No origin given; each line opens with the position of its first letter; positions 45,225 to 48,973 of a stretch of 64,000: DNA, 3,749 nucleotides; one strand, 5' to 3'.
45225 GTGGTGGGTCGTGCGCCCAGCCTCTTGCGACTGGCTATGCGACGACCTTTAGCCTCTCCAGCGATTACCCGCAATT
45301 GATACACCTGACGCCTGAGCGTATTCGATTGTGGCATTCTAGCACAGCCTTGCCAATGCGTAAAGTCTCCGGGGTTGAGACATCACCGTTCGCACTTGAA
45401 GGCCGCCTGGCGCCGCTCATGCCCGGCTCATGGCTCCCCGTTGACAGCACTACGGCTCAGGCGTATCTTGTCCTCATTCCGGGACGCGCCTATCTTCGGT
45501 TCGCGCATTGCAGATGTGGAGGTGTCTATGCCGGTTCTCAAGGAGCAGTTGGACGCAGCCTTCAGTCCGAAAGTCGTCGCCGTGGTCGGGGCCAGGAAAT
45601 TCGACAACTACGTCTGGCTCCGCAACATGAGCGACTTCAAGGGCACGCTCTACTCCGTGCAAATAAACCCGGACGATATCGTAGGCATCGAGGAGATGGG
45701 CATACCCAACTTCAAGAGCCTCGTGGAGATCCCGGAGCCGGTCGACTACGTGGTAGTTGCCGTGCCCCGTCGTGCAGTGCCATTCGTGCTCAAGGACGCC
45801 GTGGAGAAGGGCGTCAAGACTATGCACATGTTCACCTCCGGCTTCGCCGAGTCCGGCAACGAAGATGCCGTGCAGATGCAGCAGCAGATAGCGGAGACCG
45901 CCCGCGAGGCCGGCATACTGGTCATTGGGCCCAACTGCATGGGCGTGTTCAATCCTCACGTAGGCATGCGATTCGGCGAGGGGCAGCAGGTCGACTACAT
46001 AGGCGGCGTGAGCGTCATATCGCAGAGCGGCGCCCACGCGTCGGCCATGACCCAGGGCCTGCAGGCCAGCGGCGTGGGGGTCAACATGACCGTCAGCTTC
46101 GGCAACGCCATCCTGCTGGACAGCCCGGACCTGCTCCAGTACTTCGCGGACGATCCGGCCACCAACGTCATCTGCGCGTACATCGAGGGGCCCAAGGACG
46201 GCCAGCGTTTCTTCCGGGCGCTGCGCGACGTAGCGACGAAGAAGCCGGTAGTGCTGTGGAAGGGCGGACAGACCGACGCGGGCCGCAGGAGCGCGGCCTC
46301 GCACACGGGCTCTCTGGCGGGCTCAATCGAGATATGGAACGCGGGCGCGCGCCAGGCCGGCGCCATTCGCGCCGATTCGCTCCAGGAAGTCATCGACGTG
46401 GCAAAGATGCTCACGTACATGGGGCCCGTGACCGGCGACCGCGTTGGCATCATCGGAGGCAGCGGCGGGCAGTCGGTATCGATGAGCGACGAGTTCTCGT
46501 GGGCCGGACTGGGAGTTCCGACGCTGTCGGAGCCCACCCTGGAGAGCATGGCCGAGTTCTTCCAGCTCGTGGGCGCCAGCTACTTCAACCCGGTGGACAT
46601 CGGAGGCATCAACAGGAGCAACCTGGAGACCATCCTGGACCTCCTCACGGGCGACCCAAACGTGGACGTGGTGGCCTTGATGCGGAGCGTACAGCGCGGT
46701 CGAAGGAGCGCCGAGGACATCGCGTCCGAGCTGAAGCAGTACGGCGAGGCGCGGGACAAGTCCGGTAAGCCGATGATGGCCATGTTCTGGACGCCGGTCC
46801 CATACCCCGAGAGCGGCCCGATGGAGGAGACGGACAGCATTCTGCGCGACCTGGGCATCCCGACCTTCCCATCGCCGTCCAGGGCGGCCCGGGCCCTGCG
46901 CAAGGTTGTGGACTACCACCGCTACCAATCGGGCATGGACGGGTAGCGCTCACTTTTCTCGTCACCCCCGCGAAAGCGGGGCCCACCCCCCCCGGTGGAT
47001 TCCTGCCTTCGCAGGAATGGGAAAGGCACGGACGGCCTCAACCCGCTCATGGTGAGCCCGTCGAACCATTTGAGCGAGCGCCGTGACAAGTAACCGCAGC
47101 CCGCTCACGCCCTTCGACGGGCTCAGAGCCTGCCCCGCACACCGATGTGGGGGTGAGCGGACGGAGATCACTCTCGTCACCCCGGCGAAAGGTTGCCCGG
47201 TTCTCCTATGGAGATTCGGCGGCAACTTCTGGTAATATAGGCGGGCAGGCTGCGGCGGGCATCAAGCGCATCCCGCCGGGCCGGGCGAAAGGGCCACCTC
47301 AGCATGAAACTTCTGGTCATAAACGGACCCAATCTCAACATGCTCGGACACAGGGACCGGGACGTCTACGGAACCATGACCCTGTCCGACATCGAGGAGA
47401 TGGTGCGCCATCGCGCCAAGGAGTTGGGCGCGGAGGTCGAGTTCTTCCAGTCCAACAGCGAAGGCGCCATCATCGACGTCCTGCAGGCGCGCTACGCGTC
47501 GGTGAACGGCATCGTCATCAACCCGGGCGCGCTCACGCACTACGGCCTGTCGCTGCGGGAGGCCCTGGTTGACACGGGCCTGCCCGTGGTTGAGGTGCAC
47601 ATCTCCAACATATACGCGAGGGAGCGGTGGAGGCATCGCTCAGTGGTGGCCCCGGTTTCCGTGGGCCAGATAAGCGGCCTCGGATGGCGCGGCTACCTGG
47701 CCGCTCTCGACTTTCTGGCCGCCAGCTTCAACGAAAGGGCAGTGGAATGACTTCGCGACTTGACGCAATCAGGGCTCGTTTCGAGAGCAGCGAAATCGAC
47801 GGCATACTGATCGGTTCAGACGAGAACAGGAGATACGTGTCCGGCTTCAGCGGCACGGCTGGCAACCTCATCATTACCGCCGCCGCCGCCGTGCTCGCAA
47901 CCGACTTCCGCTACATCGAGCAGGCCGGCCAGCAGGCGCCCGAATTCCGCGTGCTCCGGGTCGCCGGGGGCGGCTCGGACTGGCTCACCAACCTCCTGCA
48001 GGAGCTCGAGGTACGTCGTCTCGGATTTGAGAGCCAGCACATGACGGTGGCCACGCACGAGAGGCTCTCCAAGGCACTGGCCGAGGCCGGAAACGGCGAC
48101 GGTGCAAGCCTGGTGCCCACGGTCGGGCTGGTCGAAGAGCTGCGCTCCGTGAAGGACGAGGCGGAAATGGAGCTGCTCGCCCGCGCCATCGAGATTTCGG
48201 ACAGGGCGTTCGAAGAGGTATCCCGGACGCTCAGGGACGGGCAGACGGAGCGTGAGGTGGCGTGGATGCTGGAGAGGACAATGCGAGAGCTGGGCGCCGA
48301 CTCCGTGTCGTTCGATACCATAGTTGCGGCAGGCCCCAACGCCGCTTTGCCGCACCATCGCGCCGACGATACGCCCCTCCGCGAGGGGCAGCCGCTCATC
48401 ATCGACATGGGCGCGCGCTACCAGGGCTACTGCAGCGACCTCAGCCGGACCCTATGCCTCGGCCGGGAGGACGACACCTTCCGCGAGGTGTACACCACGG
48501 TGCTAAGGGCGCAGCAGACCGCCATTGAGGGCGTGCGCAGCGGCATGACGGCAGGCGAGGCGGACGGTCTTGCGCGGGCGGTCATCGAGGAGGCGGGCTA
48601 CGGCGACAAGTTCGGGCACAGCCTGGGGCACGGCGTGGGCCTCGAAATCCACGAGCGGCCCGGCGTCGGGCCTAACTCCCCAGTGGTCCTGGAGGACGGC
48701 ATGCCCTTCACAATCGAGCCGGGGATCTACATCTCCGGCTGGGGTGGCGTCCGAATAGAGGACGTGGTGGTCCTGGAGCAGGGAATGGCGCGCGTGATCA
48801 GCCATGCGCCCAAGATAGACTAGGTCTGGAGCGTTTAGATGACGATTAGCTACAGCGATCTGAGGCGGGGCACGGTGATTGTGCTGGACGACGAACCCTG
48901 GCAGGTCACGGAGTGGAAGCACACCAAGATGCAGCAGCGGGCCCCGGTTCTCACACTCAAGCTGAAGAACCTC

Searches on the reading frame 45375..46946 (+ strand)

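Call 35: search_protein_families(library=pfam, proteins=[window:45375-46946:+], max_evalue=0.00001)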
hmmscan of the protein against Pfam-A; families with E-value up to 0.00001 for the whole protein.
window:45375-46946:+ (523 aa): 3 families
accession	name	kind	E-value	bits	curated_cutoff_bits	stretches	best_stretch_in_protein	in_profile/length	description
PF13607.11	Succ_CoA_lig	-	2.4e-46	157.4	27.4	1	210-346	2-138/138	Succinyl-CoA ligase like flavodoxin domain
PF13380.12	CoA_binding_2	-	1.5e-14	54.9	22.8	1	67-193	2-115/116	CoA binding domain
PF02629.25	CoA_binding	-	3.7e-06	28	22.3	1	66-156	4-97/97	CoA binding domain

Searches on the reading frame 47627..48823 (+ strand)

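Call 35: search_protein_families(library=pfam, proteins=[window:47627-48823:+], max_evalue=0.00001)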
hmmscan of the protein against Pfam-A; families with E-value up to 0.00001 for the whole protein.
window:47627-48823:+ (398 aa): 2 families
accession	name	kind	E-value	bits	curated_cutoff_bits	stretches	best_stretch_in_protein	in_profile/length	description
PF00557.29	Peptidase_M24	-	5.7e-71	239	23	1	183-383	2-206/208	Metallopeptidase family M24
PF01321.24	Creatinase_N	-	1e-25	91.2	22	1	44-175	1-128/128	Creatinase/Prolidase N-terminal domain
